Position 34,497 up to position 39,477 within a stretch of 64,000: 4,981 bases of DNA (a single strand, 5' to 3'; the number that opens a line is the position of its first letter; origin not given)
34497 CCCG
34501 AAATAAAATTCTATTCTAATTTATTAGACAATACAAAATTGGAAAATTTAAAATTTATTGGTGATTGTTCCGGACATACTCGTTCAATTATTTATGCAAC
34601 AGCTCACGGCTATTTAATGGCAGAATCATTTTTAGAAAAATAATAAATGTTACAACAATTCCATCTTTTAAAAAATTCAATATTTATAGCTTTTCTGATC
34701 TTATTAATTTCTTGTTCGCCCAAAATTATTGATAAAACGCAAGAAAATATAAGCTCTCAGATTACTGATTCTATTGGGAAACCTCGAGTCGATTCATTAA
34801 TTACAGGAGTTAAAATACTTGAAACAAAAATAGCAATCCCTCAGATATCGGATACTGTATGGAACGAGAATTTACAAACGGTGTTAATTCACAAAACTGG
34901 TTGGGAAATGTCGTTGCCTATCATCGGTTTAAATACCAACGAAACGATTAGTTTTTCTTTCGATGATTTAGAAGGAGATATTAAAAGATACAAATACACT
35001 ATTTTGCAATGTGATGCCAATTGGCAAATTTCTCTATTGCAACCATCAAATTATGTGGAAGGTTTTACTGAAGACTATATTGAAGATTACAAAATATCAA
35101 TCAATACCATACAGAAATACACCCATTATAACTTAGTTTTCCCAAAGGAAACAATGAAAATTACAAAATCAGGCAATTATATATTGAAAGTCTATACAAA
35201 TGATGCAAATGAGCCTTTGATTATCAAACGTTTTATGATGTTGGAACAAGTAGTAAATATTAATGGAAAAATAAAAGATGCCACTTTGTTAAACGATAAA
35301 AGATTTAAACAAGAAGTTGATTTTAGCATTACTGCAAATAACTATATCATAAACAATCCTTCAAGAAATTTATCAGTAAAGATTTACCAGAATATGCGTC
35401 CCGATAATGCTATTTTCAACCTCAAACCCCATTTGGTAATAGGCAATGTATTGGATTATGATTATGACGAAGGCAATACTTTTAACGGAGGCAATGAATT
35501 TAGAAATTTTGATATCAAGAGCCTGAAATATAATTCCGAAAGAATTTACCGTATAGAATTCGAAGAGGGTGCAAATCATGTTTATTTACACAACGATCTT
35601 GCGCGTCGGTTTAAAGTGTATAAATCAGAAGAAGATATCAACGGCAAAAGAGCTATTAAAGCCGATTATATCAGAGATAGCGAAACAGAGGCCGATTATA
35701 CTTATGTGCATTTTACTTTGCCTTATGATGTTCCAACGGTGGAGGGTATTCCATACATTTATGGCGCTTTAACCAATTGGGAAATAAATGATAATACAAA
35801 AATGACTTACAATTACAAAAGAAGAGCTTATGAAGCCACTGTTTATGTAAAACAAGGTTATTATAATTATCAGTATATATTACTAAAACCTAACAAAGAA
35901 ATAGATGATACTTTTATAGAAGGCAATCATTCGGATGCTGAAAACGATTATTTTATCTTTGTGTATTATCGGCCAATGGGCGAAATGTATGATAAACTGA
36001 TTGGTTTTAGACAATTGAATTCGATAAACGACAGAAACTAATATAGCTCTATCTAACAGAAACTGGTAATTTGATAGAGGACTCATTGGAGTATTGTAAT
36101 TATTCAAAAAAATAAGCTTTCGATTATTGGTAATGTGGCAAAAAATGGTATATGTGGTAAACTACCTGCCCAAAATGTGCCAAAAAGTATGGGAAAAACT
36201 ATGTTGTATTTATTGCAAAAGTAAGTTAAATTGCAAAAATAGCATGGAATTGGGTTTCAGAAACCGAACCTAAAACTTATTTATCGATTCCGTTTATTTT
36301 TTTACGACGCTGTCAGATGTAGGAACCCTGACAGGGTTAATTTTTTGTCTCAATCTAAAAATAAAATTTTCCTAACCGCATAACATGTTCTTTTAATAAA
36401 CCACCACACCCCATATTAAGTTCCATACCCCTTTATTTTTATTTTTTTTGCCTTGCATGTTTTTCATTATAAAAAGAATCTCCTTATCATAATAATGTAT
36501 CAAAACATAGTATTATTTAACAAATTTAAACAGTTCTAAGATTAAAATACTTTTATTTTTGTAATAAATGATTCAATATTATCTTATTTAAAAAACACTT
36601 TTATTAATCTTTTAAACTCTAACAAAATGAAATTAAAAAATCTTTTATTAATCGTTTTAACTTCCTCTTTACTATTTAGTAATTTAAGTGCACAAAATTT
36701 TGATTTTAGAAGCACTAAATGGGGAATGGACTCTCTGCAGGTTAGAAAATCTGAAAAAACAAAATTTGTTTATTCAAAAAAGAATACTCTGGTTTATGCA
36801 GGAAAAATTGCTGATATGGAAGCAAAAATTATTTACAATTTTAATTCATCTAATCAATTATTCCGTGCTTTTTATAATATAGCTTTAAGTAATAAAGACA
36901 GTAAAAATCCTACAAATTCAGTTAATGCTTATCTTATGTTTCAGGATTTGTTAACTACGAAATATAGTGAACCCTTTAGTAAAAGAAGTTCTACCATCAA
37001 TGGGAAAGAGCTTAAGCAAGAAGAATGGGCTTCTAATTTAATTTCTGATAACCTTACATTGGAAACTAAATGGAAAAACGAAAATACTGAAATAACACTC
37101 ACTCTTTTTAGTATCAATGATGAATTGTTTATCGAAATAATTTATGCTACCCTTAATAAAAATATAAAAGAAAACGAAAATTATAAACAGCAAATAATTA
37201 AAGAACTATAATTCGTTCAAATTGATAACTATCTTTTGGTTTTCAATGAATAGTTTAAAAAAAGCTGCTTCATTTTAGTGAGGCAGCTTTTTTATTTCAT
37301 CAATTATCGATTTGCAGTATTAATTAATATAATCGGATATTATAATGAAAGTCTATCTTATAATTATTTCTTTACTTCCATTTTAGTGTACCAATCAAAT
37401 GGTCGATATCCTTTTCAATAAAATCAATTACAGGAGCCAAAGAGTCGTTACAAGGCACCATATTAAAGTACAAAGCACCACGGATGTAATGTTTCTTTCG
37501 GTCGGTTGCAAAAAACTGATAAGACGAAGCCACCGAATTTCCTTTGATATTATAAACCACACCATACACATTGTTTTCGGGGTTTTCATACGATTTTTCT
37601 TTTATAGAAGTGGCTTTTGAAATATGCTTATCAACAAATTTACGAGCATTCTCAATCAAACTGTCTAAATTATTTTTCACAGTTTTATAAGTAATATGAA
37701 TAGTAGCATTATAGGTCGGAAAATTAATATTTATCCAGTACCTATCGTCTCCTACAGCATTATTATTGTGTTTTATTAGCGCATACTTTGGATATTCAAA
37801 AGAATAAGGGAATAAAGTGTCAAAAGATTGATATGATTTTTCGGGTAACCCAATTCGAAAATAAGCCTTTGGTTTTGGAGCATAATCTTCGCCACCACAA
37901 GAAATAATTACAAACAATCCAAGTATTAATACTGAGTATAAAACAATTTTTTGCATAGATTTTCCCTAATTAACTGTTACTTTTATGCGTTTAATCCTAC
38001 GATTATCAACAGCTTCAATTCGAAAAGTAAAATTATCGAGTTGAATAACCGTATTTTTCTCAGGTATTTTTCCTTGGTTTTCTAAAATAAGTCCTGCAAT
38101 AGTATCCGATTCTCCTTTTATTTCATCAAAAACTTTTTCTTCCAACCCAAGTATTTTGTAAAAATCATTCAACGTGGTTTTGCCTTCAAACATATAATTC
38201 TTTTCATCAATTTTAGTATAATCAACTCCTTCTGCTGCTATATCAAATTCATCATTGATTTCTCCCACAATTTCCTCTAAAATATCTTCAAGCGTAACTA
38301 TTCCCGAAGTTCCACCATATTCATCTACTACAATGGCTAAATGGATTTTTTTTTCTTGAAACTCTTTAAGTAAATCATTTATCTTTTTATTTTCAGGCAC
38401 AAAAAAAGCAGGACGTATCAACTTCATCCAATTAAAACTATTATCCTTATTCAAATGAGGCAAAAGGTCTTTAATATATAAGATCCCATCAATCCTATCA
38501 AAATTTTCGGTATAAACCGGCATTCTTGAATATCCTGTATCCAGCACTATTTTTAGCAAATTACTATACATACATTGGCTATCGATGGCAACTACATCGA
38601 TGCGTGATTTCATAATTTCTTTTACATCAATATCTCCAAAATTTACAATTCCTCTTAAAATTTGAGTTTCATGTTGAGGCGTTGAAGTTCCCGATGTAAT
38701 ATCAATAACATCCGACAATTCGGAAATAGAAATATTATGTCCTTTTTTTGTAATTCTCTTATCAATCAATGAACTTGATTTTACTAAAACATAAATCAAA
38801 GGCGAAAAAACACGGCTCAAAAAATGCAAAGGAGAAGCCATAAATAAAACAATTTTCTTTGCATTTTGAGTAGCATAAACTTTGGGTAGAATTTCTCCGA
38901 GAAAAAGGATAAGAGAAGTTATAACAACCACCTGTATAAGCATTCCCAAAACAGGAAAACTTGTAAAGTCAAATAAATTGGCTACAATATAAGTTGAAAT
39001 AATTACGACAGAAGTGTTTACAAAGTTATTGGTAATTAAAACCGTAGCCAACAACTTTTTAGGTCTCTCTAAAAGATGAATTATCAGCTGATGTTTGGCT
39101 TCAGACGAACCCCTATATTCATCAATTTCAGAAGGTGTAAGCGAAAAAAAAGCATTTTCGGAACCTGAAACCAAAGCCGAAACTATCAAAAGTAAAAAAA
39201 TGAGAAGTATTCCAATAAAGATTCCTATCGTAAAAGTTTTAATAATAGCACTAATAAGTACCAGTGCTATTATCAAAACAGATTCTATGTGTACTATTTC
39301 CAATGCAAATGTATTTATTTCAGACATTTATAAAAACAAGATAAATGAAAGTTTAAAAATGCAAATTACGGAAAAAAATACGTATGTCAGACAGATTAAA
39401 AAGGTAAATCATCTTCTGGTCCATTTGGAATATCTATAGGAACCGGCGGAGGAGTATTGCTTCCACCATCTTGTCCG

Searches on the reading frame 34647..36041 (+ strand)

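Call 67: search_protein_families(library=pfam, proteins=[window:34647-36041:+], max_evalue=0.00001)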
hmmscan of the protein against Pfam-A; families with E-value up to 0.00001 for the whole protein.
window:34647-36041:+ (464 aa): 1 family
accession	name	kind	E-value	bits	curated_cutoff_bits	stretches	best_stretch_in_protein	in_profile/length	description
PF17116.11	T9SS_plug_1st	-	1.3e-39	135.4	23.9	1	77-199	2-125/126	Type 9 secretion system plug protein 1st domain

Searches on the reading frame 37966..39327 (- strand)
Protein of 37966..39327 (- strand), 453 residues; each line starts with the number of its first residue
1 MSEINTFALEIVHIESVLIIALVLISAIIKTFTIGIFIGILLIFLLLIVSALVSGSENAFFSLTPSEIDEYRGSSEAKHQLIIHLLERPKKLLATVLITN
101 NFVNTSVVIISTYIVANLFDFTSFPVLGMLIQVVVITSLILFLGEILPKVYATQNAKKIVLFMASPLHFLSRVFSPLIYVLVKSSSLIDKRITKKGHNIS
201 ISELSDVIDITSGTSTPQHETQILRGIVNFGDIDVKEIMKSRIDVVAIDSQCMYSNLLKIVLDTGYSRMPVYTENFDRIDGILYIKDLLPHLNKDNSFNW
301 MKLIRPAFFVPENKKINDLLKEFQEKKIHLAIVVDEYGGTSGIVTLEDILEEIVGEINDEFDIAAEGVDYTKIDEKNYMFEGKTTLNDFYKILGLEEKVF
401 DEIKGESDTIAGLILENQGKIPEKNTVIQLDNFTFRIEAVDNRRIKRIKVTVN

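Call 67: search_protein_families(library=pfam, proteins=[window:37966-39327:-], max_evalue=0.00001)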
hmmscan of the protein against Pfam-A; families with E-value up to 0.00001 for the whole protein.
window:37966-39327:- (453 aa): 3 families
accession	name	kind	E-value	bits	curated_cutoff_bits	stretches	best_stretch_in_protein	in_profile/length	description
PF01595.25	CNNM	-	7.4e-38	130.4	28.4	1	41-211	1-171/181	Cyclin M transmembrane N-terminal domain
PF03471.22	CorC_HlyC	-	1.2e-17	64.1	27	1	372-452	2-79/81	Transporter associated domain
PF00571.33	CBS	-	1e-16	61.4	24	1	305-354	7-56/57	CBS domain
